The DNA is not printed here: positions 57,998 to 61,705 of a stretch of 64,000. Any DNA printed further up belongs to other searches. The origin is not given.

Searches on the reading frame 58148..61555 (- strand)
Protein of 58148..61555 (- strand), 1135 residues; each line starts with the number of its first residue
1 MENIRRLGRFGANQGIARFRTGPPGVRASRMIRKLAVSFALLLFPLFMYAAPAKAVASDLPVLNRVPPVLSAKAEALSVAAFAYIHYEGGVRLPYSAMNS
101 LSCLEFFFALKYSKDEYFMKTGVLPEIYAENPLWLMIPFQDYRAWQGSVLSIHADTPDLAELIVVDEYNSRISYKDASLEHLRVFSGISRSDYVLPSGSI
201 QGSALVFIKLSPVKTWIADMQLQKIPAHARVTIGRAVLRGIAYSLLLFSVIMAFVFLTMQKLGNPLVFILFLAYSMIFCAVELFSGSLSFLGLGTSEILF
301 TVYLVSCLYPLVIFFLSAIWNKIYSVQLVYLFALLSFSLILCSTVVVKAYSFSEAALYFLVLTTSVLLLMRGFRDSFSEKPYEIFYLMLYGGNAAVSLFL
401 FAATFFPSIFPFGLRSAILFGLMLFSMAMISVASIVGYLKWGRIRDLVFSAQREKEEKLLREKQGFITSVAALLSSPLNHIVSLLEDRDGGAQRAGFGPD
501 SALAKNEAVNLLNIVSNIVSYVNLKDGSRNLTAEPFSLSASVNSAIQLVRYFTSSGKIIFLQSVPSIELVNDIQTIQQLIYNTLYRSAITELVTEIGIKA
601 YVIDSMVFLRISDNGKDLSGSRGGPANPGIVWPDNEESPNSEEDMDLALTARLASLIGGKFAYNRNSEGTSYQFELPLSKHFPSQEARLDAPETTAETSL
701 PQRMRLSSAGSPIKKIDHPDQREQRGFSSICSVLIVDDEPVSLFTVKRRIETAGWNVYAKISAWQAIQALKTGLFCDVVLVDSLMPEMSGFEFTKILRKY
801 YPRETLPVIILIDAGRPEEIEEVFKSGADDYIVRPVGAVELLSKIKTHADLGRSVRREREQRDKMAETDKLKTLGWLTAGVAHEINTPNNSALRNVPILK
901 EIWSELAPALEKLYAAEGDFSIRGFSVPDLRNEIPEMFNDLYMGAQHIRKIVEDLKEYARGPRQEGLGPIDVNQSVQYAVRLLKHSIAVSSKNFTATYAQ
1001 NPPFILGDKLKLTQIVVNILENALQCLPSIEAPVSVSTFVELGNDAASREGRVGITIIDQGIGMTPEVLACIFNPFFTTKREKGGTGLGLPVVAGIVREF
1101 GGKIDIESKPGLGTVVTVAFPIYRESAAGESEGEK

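Call 21: search_protein_families(library=ncbifam, max_evalue=0.00001, proteins=[window:58148-61555:-])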
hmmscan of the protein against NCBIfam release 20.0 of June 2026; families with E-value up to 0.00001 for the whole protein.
window:58148-61555:- (1135 aa): 118 families (the best 25 are shown)
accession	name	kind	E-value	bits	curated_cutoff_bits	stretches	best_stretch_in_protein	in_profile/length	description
NF052573.1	HisKinEspAMyxo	equivalog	8.5e-47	159.6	1400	2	856-1120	366-609/755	serine histidine kinase EspA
NF052574.1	HisKinEspCMyxo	equivalog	1e-45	156.2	1200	1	853-1125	396-640/785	serine histidine kinase EspC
NF008468.0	PRK11360.1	equivalog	1.9e-42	145.5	646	1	936-1126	432-612/616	two-component system sensor histidine kinase AtoS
NF010411.0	PRK13837.1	equivalog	5.2e-34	117.4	647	1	944-1128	495-681/828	two-component system VirA-like sensor kinase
NF046020.1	HisKinCckABruc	equivalog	5.7e-31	107.2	1000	2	983-1129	562-714/868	cell cycle histidine kinase CckA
NF007688.0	PRK10364.1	equivalog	1e-30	106.9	479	1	946-1123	287-452/460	two-component system sensor histidine kinase ZraS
NF038348.1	T2SS_HK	subfamily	3.4e-30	105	450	1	862-1122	315-573/574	histidine kinase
NF011874.0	PRK15347.1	equivalog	5e-30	104.3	852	2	1005-1123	507-615/921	two component system sensor kinase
TIGR02956.1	TMAO_torS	equivalog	3.7e-29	101.4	676.5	2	969-1131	536-691/967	TMAO reductase system sensor histidine kinase/response regulator TorS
NF008318.0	PRK11107.1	equivalog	4.8e-29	101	890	2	971-1122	367-518/920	two-component sensor histidine kinase BarA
NF010076.0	PRK13557.1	subfamily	9.3e-29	100.2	631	1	1008-1130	274-402/540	histidine kinase famiy protein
NF041947.1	LuxQ_Vibrio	equivalog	1.8e-28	98.9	1200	2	1004-1128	580-702/843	quorum-sensing autoinducer 2 sensor kinase/phosphatase LuxQ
NF046044.1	PnpS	equivalog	3e-27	95.6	400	1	945-1121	217-390/390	two-component system histidine kinase PnpS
NF008099.0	PRK10841.1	equivalog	6.8e-26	90.3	920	2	1002-1128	576-696/949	two-component system sensor histidine kinase RcsC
NF008302.0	PRK11091.1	equivalog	7.4e-24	83.9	838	2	728-871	523-665/779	aerobic respiration two-component sensor histidine kinase ArcB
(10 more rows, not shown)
